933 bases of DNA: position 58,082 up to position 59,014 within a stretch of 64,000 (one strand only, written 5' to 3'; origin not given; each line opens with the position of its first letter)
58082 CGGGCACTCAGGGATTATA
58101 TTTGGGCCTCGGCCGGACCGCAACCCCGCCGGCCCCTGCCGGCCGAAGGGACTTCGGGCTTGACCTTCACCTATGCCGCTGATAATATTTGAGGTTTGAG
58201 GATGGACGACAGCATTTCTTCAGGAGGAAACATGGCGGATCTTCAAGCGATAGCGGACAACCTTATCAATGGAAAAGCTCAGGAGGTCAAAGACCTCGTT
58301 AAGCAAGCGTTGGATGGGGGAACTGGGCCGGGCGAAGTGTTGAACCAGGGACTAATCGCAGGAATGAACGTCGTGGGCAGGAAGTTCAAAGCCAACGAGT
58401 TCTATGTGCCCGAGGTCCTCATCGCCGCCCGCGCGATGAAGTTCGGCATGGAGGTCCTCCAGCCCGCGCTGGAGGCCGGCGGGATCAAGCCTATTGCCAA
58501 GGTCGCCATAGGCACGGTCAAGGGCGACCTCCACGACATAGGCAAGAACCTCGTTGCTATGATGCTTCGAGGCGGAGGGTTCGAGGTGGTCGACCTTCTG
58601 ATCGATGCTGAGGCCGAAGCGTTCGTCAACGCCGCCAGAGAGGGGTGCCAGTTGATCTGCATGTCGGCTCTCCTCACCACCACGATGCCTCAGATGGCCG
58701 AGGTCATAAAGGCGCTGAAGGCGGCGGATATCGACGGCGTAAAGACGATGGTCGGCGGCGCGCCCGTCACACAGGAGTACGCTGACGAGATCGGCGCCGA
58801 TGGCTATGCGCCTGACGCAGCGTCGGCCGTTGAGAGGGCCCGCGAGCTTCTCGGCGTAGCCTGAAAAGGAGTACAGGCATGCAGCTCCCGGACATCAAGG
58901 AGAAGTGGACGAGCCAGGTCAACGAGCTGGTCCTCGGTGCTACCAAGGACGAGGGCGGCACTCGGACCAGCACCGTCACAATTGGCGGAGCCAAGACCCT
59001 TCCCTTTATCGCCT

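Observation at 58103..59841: Orphan corrinoid-protein / CdhD(AcsD)-like pair with an unusual palindrome-rich leader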

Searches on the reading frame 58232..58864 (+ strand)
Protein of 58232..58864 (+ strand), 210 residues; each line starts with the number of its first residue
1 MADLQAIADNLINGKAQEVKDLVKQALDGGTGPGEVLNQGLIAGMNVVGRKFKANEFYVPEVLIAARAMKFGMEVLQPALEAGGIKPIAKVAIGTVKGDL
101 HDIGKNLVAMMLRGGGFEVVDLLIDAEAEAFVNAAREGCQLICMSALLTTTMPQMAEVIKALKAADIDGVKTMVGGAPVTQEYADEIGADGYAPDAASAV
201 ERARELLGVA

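Call 3: search_protein_families(library=pfam, proteins=[window:58232-58864:+], max_evalue=0.01)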
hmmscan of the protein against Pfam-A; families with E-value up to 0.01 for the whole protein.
window:58232-58864:+ (210 aa): 2 families
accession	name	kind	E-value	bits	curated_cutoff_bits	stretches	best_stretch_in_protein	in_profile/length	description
PF02310.24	B12-binding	-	6.2e-26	91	32.1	1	90-200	2-120/121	B12 binding domain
PF02607.22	B12-binding_2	-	1.3e-21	77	23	1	5-76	3-73/74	B12 binding domain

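Call 4: search_protein_families(library=ncbifam, proteins=[window:58232-58864:+], max_evalue=0.01)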
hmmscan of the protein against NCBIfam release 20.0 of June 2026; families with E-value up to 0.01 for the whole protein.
window:58232-58864:+ (210 aa): 13 families
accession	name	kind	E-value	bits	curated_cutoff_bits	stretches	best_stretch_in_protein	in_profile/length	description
NF047996.1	corrin_MtgC_2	exception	1.9e-55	187.6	370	1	6-206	7-209/212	glycine betaine-specific corrinoid protein MtgC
TIGR02370.1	pyl_corrinoid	subfamily_domain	3.4e-52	176.7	215.3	1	8-199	3-197/197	methyltransferase cognate corrinoid protein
NF041607.1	dimeth_corrin_MtbC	equivalog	1.1e-49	168.7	350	1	7-207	1-203/203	dimethylamine corrinoid protein MtbC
NF047995.1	corrinoid_MtgC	exception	1.3e-48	165.4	310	1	6-207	7-213/215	glycine betaine-specific corrinoid protein MtgC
NF040669.1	MtaC2_Meth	equivalog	2.2e-35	122.3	450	1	5-199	44-238/267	methanol--corrinoid protein MtaC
TIGR02082.1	metH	equivalog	1.6e-34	118.8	1010.85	1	8-192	651-837/1182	methionine synthase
NF040655.1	MtaC_Meth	equivalog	2.5e-32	111.9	420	1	4-206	36-237/253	methanol--corrinoid protein MtaC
NF007024.0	PRK09490.1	equivalog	7.4e-30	103.5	1497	1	8-182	666-845/1234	methionine synthase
NF002612.0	PRK02261.1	equivalog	1.4e-10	40.9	110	1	89-179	4-95/148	methylaspartate mutase subunit S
NF052513.1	TransRegCarH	equivalog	9.8e-08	31.6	400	1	6-190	86-262/274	HTH-type transcriptional repressor CarH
TIGR01501.1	MthylAspMutase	equivalog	2.3e-06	27.4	135.8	1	90-179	3-93/134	methylaspartate mutase subunit S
NF006944.0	PRK09426.1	equivalog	1.7e-05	23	876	1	79-193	582-697/721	methylmalonyl-CoA mutase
TIGR00640.1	acid_CoA_mut_C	subfamily_domain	6.2e-05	23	57.45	1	93-187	7-101/132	methylmalonyl-CoA mutase C-terminal domain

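Call 13: find_homologous_proteins(query=window:58232-58864:+)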
Query window:58232-58864:+ (210 aa): 8000 proteins with E <= 0.001 among 8000 candidates; the best 120 are listed.
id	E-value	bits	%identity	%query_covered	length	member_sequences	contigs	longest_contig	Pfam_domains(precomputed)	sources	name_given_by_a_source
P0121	2.3e-126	437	100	100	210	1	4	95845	PF02607.23,PF02310.25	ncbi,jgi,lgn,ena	-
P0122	3.2e-122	423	97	100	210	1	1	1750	PF02607.23,PF02310.25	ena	-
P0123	9.0e-117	406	92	100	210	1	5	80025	PF02607.23,PF02310.25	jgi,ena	-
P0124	2.3e-112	391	88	100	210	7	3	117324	PF02607.23,PF02310.25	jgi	-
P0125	8.6e-101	354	80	100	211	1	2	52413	PF02607.23,PF02310.25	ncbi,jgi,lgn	-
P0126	6.2e-87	308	71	99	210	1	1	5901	PF02607.23,PF02310.25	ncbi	-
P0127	1.3e-86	307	71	99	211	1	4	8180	PF02607.23,PF02310.25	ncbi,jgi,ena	-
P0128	2.1e-86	307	71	100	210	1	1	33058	PF02607.23,PF02310.25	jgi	-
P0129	2.4e-86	306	74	100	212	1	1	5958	PF02607.23,PF02310.25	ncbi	-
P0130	6.5e-86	305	71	99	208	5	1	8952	PF02607.23,PF02310.25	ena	-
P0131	7.2e-86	305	72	100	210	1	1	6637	PF02607.23,PF02310.25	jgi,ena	-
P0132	8.2e-86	305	70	100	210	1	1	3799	PF02607.23,PF02310.25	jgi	-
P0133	1.0e-85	304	70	99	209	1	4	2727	PF02607.23,PF02310.25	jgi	jgi:5-methyltetrahydrofolate--homocysteine methyltransferase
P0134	1.4e-85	304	70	100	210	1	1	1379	PF02607.23,PF02310.25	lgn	-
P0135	3.3e-85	303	70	100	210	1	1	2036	PF02607.23,PF02310.25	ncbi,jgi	ncbi:MAG: corrinoid protein [Planctomycetota bacterium]|jgi:5-methyltetrahydrofolate--homocysteine m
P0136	3.9e-85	302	70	100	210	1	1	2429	PF02607.23,PF02310.25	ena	-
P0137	4.1e-85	302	68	100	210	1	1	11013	PF02607.23,PF02310.25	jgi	-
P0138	4.8e-85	302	68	100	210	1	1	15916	PF02607.23,PF02310.25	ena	-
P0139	6.4e-85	302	72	99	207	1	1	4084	PF02607.23,PF02310.25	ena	-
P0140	9.2e-85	301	69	100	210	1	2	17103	PF02607.23,PF02310.25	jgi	-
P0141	1.2e-84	301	72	99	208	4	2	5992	PF02607.23,PF02310.25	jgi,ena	-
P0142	2.0e-84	300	70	100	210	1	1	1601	PF02607.23,PF02310.25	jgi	-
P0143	2.1e-84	300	70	99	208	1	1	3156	PF02607.23,PF02310.25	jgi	-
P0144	3.1e-84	299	71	89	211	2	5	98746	PF02607.23,PF02310.25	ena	-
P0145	4.2e-84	299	68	100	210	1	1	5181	PF02607.23,PF02310.25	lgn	-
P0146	4.6e-84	299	69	100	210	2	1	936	PF02607.23,PF02310.25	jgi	-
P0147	4.9e-84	299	69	100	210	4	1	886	PF02607.23,PF02310.25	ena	-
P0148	5.1e-84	299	69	99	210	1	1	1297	PF02607.23,PF02310.25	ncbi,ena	-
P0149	6.3e-84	299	67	100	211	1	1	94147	PF02607.23,PF02310.25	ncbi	ncbi:MAG: corrinoid protein [Candidatus Brocadiia bacterium]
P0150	6.6e-84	298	69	89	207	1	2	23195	PF02607.23,PF02310.25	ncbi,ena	-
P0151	7.6e-84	298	71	100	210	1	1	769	PF02607.23,PF02310.25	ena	-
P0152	1.1e-83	298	68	100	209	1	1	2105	PF02607.23,PF02310.25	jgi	jgi:5-methyltetrahydrofolate--homocysteine methyltransferase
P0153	1.6e-83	297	69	99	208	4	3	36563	PF02607.23,PF02310.25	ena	-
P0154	2.1e-83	297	71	99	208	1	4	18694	PF02607.23,PF02310.25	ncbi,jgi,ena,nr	ncbi:MAG TPA: corrinoid protein [Planctomycetota bacterium]|nr:corrinoid protein [Planctomycetota ba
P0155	2.2e-83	297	70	99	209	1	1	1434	PF02607.23,PF02310.25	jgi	-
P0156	2.3e-83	297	70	100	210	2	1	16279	PF02607.23,PF02310.25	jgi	jgi:5-methyltetrahydrofolate--homocysteine methyltransferase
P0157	2.8e-83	296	70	100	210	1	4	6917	PF02607.23,PF02310.25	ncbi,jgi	-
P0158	3.1e-83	296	68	100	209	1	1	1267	PF02607.23,PF02310.25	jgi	jgi:5-methyltetrahydrofolate--homocysteine methyltransferase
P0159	4.4e-83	296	68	100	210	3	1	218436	PF02607.23,PF02310.25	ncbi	ncbi:MAG: corrinoid protein [Planctomycetota bacterium]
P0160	4.6e-83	296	70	100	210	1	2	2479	PF02607.23,PF02310.25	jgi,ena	-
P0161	4.8e-83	296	69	100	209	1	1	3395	PF02607.23,PF02310.25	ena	-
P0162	5.9e-83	295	71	99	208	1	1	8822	PF02607.23,PF02310.25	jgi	-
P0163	6.5e-83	295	69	100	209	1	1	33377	PF02607.23,PF02310.25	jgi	-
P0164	8.1e-83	295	71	99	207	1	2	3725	PF02607.23,PF02310.25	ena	-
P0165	8.2e-83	295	68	99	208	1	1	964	PF02607.23,PF02310.25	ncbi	-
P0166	9.8e-83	295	70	99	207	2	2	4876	PF02607.23,PF02310.25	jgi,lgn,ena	-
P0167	9.8e-83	295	69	99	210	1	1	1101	PF02607.23,PF02310.25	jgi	-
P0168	9.9e-83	295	69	100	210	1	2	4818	PF02607.23,PF02310.25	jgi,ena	-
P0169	1.0e-82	295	68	100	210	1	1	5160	PF02607.23,PF02310.25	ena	-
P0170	1.1e-82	294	68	89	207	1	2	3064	PF02607.23,PF02310.25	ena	-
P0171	1.1e-82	294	70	100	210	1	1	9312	PF02607.23,PF02310.25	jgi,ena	-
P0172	1.1e-82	294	68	100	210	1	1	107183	PF02607.23,PF02310.25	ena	-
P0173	1.2e-82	294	69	99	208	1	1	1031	PF02607.23,PF02310.25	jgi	-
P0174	1.4e-82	294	70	99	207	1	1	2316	PF02607.23,PF02310.25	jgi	jgi:5-methyltetrahydrofolate--homocysteine methyltransferase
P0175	1.5e-82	294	69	100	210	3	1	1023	PF02607.23,PF02310.25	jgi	jgi:5-methyltetrahydrofolate--homocysteine methyltransferase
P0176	1.9e-82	294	68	89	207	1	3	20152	PF02607.23,PF02310.25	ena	-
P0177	2.3e-82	293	70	100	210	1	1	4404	PF02607.23,PF02310.25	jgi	jgi:5-methyltetrahydrofolate--homocysteine methyltransferase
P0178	2.5e-82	293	68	99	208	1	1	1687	PF02607.23,PF02310.25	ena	-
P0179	3.2e-82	293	70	100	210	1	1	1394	PF02607.23,PF02310.25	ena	-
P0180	3.7e-82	293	69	100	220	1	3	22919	PF02607.23,PF02310.25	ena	-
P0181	4.0e-82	293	70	100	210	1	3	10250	PF02607.23,PF02310.25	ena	-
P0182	4.4e-82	292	69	100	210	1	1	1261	PF02607.23,PF02310.25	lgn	-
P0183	5.4e-82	292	67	100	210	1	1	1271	PF02607.23,PF02310.25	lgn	-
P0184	5.8e-82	292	72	99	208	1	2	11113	PF02607.23,PF02310.25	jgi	jgi:5-methyltetrahydrofolate--homocysteine methyltransferase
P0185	6.1e-82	292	67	100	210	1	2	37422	PF02607.23,PF02310.25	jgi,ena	-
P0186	6.2e-82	292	70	100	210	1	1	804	PF02607.23,PF02310.25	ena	-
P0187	6.6e-82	292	70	100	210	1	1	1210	PF02607.23,PF02310.25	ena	-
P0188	6.7e-82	292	71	99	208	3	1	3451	PF02607.23,PF02310.25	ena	-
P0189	6.9e-82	292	70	99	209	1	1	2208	PF02607.23,PF02310.25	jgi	jgi:5-methyltetrahydrofolate--homocysteine methyltransferase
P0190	7.5e-82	292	69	89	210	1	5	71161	PF02607.23,PF02310.25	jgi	-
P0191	8.7e-82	292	70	99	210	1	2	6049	PF02607.23,PF02310.25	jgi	jgi:5-methyltetrahydrofolate--homocysteine methyltransferase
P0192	8.8e-82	291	67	100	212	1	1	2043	PF02607.23,PF02310.25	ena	-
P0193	8.8e-82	291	68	100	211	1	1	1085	PF02607.23,PF02310.25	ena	-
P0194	1.1e-81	291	71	99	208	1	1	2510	PF02607.23,PF02310.25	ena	-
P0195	1.1e-81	291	69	100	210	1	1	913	PF02607.23,PF02310.25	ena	-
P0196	1.1e-81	291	67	100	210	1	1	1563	PF02607.23,PF02310.25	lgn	-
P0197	1.2e-81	291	67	99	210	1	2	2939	PF02607.23,PF02310.25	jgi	-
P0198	1.6e-81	291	69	100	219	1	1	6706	PF02607.23,PF02310.25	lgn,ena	-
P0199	1.6e-81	291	69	100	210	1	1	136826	PF02607.23,PF02310.25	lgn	-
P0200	1.6e-81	291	68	96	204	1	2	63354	PF02607.23,PF02310.25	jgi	jgi:5-methyltetrahydrofolate--homocysteine methyltransferase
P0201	1.7e-81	291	66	100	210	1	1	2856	PF02607.23,PF02310.25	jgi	-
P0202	1.7e-81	291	67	100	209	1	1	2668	PF02607.23,PF02310.25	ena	-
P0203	1.9e-81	290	68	100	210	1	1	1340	PF02607.23,PF02310.25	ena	-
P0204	1.9e-81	290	71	99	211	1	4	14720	PF02607.23,PF02310.25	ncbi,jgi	-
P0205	2.4e-81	290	69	100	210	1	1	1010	PF02607.23,PF02310.25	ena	-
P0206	2.4e-81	290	67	100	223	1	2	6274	PF02607.23,PF02310.25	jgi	-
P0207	2.5e-81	290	67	100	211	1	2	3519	PF02607.23,PF02310.25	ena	-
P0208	2.7e-81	290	70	99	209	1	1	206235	PF02607.23,PF02310.25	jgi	jgi:5-methyltetrahydrofolate--homocysteine methyltransferase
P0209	2.9e-81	290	67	100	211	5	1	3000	PF02607.23,PF02310.25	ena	-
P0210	3.0e-81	290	70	99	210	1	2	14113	PF02607.23,PF02310.25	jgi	-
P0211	3.2e-81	290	68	100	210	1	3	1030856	PF02607.23,PF02310.25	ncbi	ncbi:MAG: corrinoid protein [Armatimonadota bacterium]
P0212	3.4e-81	290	67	100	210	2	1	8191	PF02607.23,PF02310.25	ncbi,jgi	-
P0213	3.8e-81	289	68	100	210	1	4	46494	PF02607.23,PF02310.25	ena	-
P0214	4.1e-81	289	68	100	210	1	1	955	PF02607.23,PF02310.25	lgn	-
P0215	4.2e-81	289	70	99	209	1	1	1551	PF02607.23,PF02310.25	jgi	jgi:5-methyltetrahydrofolate--homocysteine methyltransferase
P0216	4.5e-81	289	69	100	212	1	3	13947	PF02607.23,PF02310.25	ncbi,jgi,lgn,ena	-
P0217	4.7e-81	289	68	100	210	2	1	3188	PF02607.23,PF02310.25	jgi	-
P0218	5.3e-81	289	67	100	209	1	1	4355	PF02607.23,PF02310.25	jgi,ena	-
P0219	5.4e-81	289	69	100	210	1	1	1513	PF02607.23,PF02310.25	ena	-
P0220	5.5e-81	289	68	100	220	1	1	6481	PF02607.23,PF02310.25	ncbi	-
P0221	5.8e-81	289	68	100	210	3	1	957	PF02607.23,PF02310.25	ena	-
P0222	6.1e-81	289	67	99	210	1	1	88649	PF02607.23,PF02310.25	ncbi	ncbi:MAG: corrinoid protein [bacterium]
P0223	6.2e-81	289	68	100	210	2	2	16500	PF02607.23,PF02310.25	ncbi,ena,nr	ncbi:MAG: corrinoid protein [Candidatus Brocadiae bacterium]|nr:corrinoid protein [Candidatus Brocad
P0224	6.7e-81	289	67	100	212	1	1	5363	PF02607.23,PF02310.25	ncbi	-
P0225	6.7e-81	289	67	99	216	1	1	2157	PF02607.23,PF02310.25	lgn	-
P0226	6.9e-81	289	68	100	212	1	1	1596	PF02607.23,PF02310.25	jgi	jgi:5-methyltetrahydrofolate--homocysteine methyltransferase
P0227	7.1e-81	289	67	100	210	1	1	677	PF02607.23,PF02310.25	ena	-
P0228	7.2e-81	289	68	100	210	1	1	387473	PF02607.23,PF02310.25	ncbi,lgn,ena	-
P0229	7.3e-81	289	68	100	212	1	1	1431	PF02607.23,PF02310.25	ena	-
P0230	7.4e-81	288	68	100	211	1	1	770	PF02607.23,PF02310.25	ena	-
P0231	7.8e-81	288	70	99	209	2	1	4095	PF02607.23,PF02310.25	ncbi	-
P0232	8.2e-81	288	69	99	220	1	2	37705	PF02607.23,PF02310.25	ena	-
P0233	8.2e-81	288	69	100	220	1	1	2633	PF02607.23,PF02310.25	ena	-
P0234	8.4e-81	288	68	100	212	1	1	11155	PF02607.23,PF02310.25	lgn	-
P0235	8.6e-81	288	68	100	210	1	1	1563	PF02607.23,PF02310.25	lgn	-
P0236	8.7e-81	288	69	100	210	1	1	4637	PF02607.23,PF02310.25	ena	-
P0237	9.8e-81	288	69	100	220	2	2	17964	PF02607.23,PF02310.25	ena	-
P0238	9.9e-81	288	67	100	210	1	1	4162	PF02607.23,PF02310.25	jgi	-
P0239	1.0e-80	288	67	100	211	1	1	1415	PF02607.23,PF02310.25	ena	-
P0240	1.1e-80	288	68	100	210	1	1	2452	PF02607.23,PF02310.25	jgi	-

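Call 14: find_encoding_contigs(protein=P0121, flank=3000, max_places=4)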
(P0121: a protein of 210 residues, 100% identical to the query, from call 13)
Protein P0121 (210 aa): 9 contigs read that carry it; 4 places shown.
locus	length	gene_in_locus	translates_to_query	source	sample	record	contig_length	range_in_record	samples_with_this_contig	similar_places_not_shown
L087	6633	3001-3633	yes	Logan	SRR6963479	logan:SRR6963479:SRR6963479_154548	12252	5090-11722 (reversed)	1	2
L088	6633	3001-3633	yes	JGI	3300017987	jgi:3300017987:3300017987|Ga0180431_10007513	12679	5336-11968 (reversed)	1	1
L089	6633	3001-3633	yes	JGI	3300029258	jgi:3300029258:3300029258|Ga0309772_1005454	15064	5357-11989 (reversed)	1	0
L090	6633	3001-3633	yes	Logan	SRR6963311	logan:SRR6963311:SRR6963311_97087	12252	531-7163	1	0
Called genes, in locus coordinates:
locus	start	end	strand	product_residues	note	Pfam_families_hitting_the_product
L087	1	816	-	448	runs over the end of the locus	?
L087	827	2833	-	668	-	PF01487:DHquinase_I, PF08501:Shikimate_dh_N, PF18317:SDH_C, PF01202:SKI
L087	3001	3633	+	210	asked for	PF02607:B12-binding_2, PF02310:B12-binding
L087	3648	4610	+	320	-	PF03599:CdhD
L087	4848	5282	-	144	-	-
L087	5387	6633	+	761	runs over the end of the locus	PF01926:MMR_HSR1, PF02421:FeoB_N, PF07670:Gate, PF07664:FeoB_C, PF07670:Gate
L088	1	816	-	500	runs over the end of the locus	PF11013:DUF2851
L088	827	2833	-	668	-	PF01487:DHquinase_I, PF08501:Shikimate_dh_N, PF18317:SDH_C, PF01202:SKI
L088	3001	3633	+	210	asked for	PF02607:B12-binding_2, PF02310:B12-binding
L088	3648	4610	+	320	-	PF03599:CdhD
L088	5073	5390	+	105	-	PF01475:FUR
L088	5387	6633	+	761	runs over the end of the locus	PF01926:MMR_HSR1, PF02421:FeoB_N, PF07670:Gate, PF07664:FeoB_C, PF07670:Gate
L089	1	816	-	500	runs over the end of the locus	PF11013:DUF2851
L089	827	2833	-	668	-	PF01487:DHquinase_I, PF08501:Shikimate_dh_N, PF18317:SDH_C, PF01202:SKI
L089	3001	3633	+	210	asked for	PF02607:B12-binding_2, PF02310:B12-binding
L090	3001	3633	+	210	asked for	PF02607:B12-binding_2, PF02310:B12-binding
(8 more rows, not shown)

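Call 15: find_encoding_contigs(protein=P0159, flank=8000, max_places=2)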
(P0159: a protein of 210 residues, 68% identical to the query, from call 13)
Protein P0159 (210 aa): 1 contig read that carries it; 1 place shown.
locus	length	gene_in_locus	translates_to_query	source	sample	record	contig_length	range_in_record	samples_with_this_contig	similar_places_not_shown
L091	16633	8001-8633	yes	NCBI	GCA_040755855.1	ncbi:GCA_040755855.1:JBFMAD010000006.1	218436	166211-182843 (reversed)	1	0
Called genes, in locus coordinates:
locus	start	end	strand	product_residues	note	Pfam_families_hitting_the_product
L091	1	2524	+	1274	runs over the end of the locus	PF08487:VIT, PF13757:VIT_2, PF00092:VWA, PF13519:VWA_2, PF13768:VWA_3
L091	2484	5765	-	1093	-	PF03425:CBM_11 (weak)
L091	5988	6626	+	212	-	-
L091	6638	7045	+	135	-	PF27226:AF_1845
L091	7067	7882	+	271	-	PF09976:TPR_21 (weak), PF00515:TPR_1 (faint), PF07719:TPR_2 (faint), PF13174:TPR_6 (faint), PF13432:TPR_16 (weak)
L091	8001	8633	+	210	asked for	PF02607:B12-binding_2, PF02310:B12-binding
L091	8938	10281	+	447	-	PF11638:DnaA_N, PF00308:Bac_DnaA, PF00004:AAA (weak), PF08299:Bac_DnaA_C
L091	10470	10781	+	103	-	PF02482:Ribosomal_S30AE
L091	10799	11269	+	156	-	PF00359:PTS_EIIA_2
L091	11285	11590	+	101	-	PF00381:PTS-HPr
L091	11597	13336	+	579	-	PF05524:PEP-utilisers_N, PF00391:PEP-utilizers, PF02896:PEP-utilizers_C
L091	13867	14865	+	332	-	PF11104:PilM_2, PF14450:FtsA (weak)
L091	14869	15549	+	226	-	-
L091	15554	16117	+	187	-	PF04350:PilO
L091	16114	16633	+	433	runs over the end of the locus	PF16537:T2SSB (weak)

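Call 16: find_encoding_contigs(protein=P0149, flank=8000, max_places=2)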
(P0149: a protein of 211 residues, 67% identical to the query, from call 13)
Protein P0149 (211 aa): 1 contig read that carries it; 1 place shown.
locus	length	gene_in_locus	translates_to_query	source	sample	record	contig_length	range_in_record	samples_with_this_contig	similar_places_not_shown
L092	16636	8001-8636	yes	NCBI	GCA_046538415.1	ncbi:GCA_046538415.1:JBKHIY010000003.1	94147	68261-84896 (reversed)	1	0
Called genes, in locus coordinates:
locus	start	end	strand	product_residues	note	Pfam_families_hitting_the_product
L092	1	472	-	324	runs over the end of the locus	PF02219:MTHFR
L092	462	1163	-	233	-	PF12225:DUF5981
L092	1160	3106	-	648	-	PF14691:Fer4_20, PF00890:FAD_binding_2 (weak), PF01266:DAO (weak), PF07992:Pyr_redox_2, PF12831:FAD_oxidored (weak), PF13450:NAD_binding_8, PF13738:Pyr_redox_3 (weak), PF14697:Fer4_21 (weak), +4 more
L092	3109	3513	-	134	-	PF00072:Response_reg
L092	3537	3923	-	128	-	PF00072:Response_reg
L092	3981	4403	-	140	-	PF00072:Response_reg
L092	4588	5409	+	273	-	PF07963:N_methyl (weak)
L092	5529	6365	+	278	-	PF00140:Sigma70_r1_2, PF04542:Sigma70_r2, PF04539:Sigma70_r3, PF04545:Sigma70_r4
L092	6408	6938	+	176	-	PF00156:Pribosyltran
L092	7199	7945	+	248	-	PF09976:TPR_21 (faint), PF13174:TPR_6 (faint), PF13432:TPR_16 (weak)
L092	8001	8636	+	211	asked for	PF02607:B12-binding_2, PF02310:B12-binding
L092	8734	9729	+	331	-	PF01479:S4, PF00849:PseudoU_synth_2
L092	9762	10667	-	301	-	PF08450:SGL, PF01436:NHL (faint)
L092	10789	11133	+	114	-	PF04126:Cyclophil_like, PF18050:Cyclophil_like2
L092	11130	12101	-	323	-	PF08240:ADH_N, PF16912:Glu_dehyd_C, PF00107:ADH_zinc_N, PF13602:ADH_zinc_N_2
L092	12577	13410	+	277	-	PF07589:PEP_exosort_dom (weak)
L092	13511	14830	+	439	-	PF01555:N6_N4_Mtase, PF01170:UPF0020 (faint), PF08241:Methyltransf_11 (faint), PF13649:Methyltransf_25 (faint)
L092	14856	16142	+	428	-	PF01555:N6_N4_Mtase (weak)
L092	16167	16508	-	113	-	PF09517:RE_Eco29kI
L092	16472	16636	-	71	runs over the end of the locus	PF09517:RE_Eco29kI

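Call 18: find_encoding_contigs(protein=P0124, flank=10000, max_places=3)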
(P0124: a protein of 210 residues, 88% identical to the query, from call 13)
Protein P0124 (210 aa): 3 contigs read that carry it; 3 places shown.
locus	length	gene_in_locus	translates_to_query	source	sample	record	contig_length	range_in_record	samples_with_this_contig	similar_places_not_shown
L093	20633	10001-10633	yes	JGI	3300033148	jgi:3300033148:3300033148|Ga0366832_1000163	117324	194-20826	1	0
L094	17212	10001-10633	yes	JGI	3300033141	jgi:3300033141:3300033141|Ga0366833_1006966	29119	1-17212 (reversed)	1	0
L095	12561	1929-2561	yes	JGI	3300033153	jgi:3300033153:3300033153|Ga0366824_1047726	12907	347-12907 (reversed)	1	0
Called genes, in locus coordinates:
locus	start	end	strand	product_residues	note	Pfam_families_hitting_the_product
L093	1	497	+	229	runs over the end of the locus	?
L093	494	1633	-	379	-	PF00437:T2SSE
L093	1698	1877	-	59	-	-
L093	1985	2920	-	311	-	PF02481:DNA_processg_A, PF18306:LDcluster4 (faint)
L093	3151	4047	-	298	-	PF01259:SAICAR_synt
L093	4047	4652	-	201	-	PF00117:GATase, PF01174:SNO (weak)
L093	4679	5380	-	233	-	PF00691:OmpA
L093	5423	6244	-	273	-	PF06750:A24_N_bact, PF01478:Peptidase_A24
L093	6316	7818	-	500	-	PF11013:DUF2851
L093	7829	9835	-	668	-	PF01487:DHquinase_I, PF08501:Shikimate_dh_N, PF18317:SDH_C, PF01202:SKI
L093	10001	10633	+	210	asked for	PF02607:B12-binding_2, PF02310:B12-binding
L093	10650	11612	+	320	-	PF03599:CdhD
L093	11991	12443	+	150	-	PF01475:FUR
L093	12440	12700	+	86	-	PF01926:MMR_HSR1, PF02421:FeoB_N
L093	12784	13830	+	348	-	PF01408:GFO_IDH_MocA, PF22725:GFO_IDH_MocA_C3, PF02894:GFO_IDH_MocA_C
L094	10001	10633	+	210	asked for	PF02607:B12-binding_2, PF02310:B12-binding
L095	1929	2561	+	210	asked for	PF02607:B12-binding_2, PF02310:B12-binding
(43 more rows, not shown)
